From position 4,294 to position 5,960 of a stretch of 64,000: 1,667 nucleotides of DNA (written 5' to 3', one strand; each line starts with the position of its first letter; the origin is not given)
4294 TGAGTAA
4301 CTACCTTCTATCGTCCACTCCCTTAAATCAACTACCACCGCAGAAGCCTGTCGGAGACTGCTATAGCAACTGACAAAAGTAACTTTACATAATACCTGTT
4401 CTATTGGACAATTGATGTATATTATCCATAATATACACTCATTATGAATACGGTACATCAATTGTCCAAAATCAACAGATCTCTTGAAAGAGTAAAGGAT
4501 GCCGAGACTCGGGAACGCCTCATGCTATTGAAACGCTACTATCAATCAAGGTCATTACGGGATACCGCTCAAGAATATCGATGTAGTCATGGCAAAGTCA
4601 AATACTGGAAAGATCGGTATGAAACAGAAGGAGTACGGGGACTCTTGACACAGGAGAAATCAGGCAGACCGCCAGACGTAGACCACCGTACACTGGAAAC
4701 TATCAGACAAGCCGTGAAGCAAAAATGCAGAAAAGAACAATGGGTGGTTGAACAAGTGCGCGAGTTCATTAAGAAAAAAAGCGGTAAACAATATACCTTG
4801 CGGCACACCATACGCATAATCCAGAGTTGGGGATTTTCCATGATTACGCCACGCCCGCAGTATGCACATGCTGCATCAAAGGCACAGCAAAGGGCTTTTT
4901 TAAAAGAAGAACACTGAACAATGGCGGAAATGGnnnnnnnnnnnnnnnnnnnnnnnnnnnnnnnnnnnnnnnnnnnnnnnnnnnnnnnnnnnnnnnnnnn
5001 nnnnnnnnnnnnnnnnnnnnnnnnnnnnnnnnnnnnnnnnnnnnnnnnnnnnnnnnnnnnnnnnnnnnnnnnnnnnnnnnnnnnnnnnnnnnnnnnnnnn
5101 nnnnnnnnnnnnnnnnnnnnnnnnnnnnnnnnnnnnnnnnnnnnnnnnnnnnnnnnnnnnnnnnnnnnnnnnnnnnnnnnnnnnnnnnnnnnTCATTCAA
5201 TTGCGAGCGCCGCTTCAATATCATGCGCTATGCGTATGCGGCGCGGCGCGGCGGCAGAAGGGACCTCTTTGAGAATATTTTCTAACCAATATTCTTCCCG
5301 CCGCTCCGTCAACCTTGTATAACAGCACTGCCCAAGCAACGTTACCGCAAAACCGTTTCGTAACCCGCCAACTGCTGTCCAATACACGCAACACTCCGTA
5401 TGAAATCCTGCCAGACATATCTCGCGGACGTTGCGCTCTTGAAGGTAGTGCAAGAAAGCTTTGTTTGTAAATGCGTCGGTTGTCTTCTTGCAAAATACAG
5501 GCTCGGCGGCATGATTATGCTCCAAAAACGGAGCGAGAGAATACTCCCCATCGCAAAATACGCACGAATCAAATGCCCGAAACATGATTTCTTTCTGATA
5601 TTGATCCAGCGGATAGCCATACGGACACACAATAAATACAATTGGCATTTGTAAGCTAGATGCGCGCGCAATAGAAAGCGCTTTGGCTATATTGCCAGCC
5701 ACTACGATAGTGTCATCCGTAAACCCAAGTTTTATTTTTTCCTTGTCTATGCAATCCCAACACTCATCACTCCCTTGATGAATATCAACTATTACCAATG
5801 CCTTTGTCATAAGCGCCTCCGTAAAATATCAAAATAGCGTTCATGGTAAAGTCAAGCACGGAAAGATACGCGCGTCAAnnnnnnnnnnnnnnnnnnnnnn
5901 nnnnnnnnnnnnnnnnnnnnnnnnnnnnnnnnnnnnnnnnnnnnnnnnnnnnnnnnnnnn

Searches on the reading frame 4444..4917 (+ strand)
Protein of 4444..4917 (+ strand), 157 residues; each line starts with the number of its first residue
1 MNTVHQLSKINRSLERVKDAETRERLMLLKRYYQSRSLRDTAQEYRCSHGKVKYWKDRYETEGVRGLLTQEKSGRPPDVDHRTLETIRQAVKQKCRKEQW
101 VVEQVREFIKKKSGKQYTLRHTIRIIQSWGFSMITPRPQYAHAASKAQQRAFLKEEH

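Call 123: search_protein_families(library=pfam, max_evalue=0.001, proteins=[window:4444-4917:+])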
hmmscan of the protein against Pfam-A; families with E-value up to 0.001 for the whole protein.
window:4444-4917:+ (157 aa): 5 families
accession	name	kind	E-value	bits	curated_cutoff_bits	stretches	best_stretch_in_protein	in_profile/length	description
PF13592.12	HTH_33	-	8.2e-11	41.8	25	1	98-156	3-60/60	Winged helix-turn helix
PF13518.12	HTH_28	-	2.2e-08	34.5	25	1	25-76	2-51/52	Helix-turn-helix domain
PF13565.12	HTH_32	-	6.5e-08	33.5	33.7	1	52-121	2-68/73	Homeodomain-like domain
PF13384.12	HTH_23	-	1.2e-06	28.6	24.6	1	20-68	2-50/50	Homeodomain-like domain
PF13551.12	HTH_29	-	2e-06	28.2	28.1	1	25-78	1-55/64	Winged helix-turn helix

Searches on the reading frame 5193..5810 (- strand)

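Call 123: search_protein_families(library=pfam, max_evalue=0.001, proteins=[window:5193-5810:-])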
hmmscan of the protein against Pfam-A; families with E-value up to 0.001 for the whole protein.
window:5193-5810:- (205 aa): 1 family
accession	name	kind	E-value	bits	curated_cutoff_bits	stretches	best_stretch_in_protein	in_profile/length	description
PF00857.26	Isochorismatase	-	1e-18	68.4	27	1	34-174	23-158/175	Isochorismatase domain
